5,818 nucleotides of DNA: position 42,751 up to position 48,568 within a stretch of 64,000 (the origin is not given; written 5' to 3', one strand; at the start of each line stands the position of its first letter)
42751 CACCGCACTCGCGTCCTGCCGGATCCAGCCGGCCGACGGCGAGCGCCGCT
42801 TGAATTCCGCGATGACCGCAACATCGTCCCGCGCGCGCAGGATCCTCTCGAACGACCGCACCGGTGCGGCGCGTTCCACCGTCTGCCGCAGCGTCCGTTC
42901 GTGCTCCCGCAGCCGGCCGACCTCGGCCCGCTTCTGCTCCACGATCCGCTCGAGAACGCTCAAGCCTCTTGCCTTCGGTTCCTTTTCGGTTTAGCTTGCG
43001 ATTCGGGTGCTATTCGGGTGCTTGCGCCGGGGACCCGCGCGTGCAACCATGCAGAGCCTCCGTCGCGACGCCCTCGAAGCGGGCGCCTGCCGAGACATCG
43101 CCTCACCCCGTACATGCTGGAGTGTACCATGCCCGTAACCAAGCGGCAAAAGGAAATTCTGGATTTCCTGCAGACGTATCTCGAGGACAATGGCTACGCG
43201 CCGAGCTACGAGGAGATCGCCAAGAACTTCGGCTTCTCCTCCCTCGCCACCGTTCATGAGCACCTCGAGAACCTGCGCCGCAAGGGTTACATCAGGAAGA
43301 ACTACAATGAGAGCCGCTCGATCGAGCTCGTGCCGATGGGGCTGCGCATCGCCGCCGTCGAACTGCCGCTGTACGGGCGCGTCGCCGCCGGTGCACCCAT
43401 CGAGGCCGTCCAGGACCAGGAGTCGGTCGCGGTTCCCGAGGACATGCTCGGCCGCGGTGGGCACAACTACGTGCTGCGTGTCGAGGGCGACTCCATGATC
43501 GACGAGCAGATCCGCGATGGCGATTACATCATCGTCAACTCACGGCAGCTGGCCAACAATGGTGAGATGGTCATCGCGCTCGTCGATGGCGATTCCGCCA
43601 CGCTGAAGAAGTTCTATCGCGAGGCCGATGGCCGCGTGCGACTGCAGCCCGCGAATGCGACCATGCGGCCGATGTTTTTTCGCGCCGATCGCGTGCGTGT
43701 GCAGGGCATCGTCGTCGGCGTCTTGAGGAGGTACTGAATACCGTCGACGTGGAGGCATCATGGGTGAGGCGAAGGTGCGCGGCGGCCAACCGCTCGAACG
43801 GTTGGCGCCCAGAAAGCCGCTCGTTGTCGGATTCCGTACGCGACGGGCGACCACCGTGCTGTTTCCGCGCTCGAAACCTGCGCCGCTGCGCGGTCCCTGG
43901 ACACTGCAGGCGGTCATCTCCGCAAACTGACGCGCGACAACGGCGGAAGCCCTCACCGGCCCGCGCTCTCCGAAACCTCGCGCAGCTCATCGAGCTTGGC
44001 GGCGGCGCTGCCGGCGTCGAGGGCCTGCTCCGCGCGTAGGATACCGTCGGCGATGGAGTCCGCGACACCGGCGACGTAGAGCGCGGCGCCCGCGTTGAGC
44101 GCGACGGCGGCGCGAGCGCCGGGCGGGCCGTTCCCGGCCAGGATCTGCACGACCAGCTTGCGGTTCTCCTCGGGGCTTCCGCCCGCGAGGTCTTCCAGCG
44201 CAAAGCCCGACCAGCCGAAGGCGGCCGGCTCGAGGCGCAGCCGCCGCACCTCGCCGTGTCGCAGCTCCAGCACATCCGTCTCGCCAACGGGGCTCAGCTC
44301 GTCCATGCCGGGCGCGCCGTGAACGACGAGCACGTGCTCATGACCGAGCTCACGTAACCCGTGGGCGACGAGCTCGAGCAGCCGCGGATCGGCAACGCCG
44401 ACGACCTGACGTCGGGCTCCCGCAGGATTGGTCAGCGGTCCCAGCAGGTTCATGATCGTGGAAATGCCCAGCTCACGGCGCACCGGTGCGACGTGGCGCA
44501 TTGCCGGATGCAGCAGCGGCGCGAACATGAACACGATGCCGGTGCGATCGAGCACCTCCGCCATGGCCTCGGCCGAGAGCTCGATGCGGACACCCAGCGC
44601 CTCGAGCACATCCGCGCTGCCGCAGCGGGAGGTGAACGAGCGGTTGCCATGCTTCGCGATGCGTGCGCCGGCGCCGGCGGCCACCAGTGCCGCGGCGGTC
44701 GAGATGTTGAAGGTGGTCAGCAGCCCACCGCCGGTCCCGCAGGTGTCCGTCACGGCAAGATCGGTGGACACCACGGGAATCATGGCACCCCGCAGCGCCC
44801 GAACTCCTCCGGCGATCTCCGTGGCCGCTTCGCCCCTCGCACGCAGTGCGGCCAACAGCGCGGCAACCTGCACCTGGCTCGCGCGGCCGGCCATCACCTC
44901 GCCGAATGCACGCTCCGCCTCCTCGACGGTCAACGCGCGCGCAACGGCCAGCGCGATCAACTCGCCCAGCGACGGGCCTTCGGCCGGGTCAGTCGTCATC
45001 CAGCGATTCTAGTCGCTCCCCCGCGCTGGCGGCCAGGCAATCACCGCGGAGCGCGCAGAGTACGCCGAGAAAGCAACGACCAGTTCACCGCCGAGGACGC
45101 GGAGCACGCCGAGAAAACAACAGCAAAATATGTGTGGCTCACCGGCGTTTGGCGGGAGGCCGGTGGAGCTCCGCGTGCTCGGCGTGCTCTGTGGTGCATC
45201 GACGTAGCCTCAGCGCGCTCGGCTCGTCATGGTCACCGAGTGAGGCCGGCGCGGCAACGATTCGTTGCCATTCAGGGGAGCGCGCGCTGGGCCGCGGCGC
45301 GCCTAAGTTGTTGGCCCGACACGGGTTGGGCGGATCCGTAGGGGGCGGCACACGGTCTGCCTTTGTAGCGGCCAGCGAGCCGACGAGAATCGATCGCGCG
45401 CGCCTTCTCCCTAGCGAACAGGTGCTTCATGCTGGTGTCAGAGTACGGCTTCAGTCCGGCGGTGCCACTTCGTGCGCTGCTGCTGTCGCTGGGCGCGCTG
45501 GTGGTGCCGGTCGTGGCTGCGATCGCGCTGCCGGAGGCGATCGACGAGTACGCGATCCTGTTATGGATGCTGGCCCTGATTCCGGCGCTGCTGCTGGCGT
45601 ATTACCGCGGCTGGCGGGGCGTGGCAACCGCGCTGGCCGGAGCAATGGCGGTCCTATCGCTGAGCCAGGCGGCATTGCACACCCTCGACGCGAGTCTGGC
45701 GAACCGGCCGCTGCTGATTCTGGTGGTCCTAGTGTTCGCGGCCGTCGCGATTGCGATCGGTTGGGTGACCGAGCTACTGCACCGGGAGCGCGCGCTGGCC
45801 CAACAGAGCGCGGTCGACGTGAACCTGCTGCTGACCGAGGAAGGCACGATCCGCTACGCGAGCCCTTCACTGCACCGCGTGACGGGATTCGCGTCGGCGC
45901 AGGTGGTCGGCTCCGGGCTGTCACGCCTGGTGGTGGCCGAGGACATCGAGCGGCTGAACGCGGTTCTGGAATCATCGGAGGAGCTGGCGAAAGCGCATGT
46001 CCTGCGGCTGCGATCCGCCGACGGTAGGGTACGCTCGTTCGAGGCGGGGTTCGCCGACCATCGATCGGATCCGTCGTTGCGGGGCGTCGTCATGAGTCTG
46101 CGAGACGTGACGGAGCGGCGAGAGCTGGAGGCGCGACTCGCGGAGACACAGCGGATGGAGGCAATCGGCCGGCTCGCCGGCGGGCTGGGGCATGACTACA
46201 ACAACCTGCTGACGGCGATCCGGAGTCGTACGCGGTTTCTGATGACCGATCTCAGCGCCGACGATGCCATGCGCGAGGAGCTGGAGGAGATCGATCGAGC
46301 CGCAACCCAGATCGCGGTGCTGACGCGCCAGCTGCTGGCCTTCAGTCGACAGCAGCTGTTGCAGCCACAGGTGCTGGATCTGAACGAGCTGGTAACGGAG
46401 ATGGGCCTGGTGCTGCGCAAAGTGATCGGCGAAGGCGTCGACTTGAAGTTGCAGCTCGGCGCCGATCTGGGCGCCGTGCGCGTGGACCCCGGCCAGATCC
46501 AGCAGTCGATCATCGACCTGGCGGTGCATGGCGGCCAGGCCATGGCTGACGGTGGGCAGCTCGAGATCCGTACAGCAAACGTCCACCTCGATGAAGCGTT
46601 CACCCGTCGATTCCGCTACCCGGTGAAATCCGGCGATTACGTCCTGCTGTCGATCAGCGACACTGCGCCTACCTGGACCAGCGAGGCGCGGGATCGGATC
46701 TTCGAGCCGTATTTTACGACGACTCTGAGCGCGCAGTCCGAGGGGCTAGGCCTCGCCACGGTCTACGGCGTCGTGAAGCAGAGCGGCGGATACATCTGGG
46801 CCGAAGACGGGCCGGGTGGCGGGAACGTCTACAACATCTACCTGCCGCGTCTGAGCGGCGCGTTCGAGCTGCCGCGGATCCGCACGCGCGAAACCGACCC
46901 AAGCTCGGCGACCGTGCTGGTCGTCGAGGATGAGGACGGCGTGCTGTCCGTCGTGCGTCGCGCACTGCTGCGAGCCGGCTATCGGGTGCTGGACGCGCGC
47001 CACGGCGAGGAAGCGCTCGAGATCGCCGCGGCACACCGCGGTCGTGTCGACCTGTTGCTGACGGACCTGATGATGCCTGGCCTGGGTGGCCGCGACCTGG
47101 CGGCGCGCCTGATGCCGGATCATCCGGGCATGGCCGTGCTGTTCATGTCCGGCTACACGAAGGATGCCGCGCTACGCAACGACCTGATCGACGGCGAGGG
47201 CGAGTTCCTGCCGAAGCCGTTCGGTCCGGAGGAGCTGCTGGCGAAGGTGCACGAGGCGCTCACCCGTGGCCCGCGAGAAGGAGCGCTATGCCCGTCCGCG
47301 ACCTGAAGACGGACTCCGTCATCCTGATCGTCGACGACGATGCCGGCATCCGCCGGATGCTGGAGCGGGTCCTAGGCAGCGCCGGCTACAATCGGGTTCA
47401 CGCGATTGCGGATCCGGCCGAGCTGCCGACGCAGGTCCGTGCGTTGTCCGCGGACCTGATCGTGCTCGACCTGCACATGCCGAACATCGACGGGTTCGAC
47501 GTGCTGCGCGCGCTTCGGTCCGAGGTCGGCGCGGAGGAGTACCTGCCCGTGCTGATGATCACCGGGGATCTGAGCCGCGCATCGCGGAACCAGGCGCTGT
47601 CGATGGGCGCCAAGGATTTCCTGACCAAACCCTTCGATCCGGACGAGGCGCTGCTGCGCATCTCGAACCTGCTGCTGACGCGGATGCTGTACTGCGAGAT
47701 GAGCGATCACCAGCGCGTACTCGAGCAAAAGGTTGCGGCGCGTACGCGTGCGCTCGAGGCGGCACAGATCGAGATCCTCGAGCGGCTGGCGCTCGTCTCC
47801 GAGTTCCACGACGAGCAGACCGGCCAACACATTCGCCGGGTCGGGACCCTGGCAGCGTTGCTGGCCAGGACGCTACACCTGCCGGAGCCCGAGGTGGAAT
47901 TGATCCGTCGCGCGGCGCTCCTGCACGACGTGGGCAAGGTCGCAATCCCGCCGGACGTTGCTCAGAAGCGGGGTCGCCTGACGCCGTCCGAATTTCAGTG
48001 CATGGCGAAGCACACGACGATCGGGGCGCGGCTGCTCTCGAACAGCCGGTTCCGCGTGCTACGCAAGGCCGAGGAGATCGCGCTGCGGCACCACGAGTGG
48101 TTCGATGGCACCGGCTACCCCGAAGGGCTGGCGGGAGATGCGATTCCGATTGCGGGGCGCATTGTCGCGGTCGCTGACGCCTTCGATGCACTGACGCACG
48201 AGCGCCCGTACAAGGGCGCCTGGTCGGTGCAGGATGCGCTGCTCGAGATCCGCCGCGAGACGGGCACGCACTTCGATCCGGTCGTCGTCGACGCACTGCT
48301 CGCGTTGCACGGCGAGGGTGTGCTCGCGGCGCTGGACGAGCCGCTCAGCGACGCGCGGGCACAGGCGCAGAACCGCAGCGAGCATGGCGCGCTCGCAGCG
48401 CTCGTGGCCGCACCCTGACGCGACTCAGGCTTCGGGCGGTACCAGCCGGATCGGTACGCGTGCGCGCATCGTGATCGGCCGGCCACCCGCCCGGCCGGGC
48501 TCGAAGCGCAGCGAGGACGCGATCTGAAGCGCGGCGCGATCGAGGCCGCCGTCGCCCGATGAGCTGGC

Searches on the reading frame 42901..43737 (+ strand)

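Call 41: search_protein_families(library=pfam, proteins=[window:42901-43737:+], max_evalue=0.00001)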
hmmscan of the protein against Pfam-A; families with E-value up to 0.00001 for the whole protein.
window:42901-43737:+ (278 aa): 2 families
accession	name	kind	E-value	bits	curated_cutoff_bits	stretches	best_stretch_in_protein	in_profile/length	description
PF00717.28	Peptidase_S24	-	3.1e-31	107.9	23.3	1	156-272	1-116/116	Peptidase S24-like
PF01726.22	LexA_DNA_bind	-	8.8e-22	77.1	23.7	1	78-139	3-64/65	LexA DNA binding domain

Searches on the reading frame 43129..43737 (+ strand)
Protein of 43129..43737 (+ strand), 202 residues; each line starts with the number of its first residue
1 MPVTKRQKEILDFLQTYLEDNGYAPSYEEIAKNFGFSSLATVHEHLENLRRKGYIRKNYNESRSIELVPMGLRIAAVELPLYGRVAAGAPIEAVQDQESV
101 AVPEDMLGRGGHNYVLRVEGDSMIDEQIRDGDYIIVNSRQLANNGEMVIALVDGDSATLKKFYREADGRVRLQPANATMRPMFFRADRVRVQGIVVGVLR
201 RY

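Call 46: search_protein_families(library=pfam, proteins=[window:43129-43737:+], max_evalue=0.00001)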
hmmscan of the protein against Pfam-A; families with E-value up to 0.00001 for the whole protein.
window:43129-43737:+ (202 aa): 2 families
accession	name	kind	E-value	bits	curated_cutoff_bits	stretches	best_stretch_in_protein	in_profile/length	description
PF00717.28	Peptidase_S24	-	1.3e-31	109.1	23.3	1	80-196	1-116/116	Peptidase S24-like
PF01726.22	LexA_DNA_bind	-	9e-22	77.1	23.7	1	2-63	3-64/65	LexA DNA binding domain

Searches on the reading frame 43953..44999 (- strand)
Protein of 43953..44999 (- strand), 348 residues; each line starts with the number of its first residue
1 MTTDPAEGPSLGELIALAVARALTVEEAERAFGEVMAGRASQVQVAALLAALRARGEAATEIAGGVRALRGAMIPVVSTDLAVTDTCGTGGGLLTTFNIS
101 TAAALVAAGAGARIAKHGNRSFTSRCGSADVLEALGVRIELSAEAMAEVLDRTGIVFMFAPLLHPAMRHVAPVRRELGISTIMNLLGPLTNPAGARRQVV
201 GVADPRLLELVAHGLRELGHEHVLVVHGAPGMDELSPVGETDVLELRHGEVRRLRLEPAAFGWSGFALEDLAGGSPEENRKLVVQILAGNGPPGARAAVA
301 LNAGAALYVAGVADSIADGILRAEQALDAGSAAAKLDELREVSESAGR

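Call 41: search_protein_families(library=pfam, proteins=[window:43953-44999:-], max_evalue=0.00001)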
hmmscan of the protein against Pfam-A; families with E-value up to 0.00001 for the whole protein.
window:43953-44999:- (348 aa): 2 families
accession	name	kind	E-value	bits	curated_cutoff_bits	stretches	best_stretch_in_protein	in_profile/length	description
PF00591.27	Glycos_transf_3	-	5.8e-88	295.2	27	1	83-332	4-252/253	Glycosyl transferase family, a/b domain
PF02885.22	Glycos_trans_3N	-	2.6e-14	53.2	26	1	21-71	11-61/63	Glycosyl transferase family, helical bundle domain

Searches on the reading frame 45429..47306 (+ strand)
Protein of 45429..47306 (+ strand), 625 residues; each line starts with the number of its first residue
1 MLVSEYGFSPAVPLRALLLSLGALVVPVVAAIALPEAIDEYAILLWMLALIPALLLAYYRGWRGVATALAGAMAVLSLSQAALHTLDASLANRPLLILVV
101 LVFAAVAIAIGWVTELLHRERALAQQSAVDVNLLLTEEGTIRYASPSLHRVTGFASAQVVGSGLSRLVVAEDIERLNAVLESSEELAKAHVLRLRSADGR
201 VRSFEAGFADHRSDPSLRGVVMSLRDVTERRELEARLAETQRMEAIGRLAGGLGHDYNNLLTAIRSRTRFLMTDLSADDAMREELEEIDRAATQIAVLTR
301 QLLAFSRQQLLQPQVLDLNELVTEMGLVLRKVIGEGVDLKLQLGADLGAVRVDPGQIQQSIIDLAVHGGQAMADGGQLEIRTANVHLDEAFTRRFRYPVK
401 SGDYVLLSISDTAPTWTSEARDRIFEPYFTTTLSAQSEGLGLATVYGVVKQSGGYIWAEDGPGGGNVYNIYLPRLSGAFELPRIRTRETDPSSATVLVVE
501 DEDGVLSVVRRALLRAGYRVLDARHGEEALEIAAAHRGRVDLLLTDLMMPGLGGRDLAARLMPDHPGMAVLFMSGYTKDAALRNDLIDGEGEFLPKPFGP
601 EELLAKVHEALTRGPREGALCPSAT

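Call 46: search_protein_families(library=pfam, proteins=[window:45429-47306:+], max_evalue=0.00001)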
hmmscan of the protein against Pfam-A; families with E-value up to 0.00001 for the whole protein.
window:45429-47306:+ (625 aa): 3 families
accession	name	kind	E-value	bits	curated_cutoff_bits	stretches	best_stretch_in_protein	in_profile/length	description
PF00072.30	Response_reg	-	8.2e-20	71.5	30.2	1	496-607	1-110/111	Response regulator receiver domain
PF02518.31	HATPase_c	-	1.2e-10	42.2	26.4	1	400-474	34-109/111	Histidine kinase-, DNA gyrase B-, and HSP90-like ATPase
PF08448.16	PAS_4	-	5.2e-06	27.1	23.1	0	132-232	8-110/110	PAS fold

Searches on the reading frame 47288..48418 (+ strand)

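Call 24: search_protein_families(library=pfam, proteins=[window:47288-48418:+])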
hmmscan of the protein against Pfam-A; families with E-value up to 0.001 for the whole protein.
window:47288-48418:+ (376 aa): 4 families
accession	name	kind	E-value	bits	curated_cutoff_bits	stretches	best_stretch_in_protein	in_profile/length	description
PF13487.12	HD_5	-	1.7e-40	139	27.2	1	174-333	10-170/170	HD domain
PF00072.30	Response_reg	-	8.6e-26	90.7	30.2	1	12-123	1-108/111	Response regulator receiver domain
PF01966.28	HD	-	4e-21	75.9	22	1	179-301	2-115/116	HD domain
PF08668.18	HDOD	-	0.00059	19.8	22.9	0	163-220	81-135/196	HDOD domain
